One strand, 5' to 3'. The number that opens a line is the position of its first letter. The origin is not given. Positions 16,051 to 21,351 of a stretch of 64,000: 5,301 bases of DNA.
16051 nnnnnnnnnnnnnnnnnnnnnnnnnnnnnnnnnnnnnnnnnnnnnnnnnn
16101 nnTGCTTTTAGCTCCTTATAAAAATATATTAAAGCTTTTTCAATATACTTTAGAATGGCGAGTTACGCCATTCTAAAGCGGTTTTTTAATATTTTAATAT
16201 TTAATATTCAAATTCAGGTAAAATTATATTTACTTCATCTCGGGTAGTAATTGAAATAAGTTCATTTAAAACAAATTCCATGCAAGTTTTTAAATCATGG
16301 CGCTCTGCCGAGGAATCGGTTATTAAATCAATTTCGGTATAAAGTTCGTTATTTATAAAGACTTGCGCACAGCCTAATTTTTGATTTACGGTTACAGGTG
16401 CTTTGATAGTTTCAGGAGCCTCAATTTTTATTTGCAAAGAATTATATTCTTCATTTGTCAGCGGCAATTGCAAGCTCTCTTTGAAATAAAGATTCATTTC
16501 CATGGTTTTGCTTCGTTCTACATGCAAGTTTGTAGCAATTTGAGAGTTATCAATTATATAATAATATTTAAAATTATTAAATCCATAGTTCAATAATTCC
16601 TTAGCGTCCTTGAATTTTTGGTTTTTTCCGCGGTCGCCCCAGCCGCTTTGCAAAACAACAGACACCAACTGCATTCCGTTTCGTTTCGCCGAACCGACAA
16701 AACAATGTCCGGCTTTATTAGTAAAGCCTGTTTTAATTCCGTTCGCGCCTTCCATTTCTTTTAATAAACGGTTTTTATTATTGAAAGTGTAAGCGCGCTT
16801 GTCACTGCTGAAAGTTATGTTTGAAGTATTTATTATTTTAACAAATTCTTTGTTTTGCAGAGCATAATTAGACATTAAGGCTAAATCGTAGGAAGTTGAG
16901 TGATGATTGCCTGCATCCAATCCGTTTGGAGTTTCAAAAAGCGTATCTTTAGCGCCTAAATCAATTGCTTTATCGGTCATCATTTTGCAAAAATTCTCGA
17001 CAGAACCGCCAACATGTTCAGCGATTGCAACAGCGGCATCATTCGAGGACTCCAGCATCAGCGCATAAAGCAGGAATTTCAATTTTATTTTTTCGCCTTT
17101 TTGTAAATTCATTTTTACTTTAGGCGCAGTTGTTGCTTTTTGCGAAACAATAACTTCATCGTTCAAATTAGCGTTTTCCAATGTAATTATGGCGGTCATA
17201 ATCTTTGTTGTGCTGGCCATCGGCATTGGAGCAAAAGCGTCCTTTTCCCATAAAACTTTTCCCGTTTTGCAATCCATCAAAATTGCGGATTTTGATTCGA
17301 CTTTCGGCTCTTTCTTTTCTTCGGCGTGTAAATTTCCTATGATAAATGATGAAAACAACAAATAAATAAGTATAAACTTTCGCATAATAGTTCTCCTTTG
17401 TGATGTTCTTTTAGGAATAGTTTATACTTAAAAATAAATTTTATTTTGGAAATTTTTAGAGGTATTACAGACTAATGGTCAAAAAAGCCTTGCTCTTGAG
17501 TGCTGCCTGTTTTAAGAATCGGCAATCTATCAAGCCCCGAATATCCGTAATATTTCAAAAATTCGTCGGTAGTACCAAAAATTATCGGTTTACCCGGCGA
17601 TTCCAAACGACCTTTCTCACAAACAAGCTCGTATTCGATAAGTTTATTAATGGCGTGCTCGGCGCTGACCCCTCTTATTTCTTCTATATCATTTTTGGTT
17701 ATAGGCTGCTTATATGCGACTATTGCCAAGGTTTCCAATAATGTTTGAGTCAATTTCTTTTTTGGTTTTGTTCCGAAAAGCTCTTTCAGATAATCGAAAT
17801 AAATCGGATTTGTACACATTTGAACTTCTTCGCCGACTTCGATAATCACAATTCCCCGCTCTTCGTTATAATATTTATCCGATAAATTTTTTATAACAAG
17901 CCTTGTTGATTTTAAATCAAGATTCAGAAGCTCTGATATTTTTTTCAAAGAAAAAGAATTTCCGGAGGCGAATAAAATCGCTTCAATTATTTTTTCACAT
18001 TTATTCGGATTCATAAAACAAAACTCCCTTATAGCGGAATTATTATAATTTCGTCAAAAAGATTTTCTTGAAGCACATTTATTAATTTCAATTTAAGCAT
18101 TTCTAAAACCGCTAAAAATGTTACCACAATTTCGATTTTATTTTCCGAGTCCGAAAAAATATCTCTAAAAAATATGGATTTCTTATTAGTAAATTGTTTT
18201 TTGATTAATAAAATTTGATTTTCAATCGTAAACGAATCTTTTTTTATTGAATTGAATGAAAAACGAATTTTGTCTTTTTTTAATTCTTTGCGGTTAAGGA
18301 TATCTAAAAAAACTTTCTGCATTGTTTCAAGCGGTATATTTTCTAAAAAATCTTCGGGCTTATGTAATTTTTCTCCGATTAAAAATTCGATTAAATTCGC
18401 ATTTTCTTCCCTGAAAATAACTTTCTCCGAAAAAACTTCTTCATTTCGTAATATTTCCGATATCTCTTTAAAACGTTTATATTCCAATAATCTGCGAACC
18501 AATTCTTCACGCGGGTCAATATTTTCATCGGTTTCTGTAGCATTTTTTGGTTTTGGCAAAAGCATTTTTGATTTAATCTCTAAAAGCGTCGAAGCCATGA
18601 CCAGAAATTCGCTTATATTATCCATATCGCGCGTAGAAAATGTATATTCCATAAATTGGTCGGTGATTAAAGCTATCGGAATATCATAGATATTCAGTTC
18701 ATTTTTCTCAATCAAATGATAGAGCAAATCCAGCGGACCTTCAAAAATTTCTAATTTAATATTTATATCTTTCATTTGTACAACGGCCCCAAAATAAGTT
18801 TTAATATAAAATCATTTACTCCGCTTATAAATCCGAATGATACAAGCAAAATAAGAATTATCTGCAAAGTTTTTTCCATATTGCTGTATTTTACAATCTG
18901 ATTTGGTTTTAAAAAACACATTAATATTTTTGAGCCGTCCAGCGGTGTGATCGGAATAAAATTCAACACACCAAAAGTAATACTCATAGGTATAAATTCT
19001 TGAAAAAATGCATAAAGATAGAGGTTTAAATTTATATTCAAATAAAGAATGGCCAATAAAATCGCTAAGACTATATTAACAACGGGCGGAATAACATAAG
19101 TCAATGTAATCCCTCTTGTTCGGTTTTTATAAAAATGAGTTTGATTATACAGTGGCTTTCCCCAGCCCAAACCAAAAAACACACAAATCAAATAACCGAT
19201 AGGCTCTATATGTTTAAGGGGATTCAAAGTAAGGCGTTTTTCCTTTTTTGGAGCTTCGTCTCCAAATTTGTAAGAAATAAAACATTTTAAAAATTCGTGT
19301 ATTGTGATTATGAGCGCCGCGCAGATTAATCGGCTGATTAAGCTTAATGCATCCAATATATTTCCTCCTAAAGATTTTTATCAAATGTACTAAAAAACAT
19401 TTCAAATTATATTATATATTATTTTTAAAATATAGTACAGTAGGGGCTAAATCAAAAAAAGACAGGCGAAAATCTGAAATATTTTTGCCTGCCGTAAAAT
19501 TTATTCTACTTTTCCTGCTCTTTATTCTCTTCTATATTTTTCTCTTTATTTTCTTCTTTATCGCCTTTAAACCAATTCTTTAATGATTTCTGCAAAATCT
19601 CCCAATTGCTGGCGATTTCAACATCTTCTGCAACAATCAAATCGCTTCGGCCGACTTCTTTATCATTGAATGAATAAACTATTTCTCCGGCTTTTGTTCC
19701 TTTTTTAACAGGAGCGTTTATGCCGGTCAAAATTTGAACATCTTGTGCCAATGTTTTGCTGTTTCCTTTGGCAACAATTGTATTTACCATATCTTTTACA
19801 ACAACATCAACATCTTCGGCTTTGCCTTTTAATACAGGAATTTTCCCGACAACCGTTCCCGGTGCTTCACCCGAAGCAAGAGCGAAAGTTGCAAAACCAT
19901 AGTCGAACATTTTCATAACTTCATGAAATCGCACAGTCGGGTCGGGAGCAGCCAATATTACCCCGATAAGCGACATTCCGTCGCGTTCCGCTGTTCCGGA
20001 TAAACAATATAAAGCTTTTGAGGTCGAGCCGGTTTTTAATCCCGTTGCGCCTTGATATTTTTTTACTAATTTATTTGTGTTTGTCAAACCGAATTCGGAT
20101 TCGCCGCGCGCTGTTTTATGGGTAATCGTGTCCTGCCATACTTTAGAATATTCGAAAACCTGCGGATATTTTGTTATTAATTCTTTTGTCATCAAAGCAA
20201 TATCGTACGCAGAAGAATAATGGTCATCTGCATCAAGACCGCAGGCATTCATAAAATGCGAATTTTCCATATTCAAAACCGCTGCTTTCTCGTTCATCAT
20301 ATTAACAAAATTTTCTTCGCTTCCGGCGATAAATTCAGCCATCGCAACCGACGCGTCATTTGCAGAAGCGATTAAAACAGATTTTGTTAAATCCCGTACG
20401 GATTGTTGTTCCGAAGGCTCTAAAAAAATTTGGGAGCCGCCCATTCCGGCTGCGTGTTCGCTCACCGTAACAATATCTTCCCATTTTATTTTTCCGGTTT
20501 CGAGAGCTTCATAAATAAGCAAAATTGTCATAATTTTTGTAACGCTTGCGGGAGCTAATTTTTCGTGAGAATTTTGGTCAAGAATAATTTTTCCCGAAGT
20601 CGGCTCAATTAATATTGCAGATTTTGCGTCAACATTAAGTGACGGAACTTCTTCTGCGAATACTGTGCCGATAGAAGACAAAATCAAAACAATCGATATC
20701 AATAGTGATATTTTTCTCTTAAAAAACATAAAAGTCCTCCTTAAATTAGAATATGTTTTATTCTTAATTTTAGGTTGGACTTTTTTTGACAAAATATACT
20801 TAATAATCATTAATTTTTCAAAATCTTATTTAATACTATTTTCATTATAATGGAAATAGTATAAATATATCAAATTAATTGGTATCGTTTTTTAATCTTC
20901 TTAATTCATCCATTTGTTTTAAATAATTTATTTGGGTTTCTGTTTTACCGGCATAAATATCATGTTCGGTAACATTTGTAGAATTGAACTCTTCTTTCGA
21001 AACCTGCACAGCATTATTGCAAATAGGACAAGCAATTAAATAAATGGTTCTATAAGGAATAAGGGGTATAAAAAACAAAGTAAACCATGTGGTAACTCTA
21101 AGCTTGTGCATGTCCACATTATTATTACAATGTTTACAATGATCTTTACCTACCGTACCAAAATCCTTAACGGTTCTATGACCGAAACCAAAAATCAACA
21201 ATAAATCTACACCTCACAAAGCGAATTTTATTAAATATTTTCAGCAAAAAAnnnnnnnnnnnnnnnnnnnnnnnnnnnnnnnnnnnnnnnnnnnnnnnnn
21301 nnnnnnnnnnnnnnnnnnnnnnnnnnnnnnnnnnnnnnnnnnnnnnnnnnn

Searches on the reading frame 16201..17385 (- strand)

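Call 49: search_protein_families(library=pfam, proteins=[window:16201-17385:-], max_evalue=0.00001)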
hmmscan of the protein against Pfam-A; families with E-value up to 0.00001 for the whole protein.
window:16201-17385:- (394 aa): 2 families
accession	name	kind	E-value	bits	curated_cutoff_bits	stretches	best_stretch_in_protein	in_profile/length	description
PF00768.25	Peptidase_S11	-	2.1e-62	211.1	27.6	1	23-246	4-236/239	D-alanyl-D-alanine carboxypeptidase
PF07943.18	PBP5_C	-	2e-10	41.1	21.2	1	273-361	2-90/91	Penicillin-binding protein 5, C-terminal domain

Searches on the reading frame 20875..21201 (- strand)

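Call 11: search_protein_families(library=pfam, proteins=[window:20875-21201:-])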
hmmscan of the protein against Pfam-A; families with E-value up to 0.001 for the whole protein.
window:20875-21201:- (108 aa): 1 family
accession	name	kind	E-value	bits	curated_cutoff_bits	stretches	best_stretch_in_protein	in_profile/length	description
PF17032.10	Zn_ribbon_15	-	1.6e-08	35.7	28.9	1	21-69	2-51/73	zinc-ribbon family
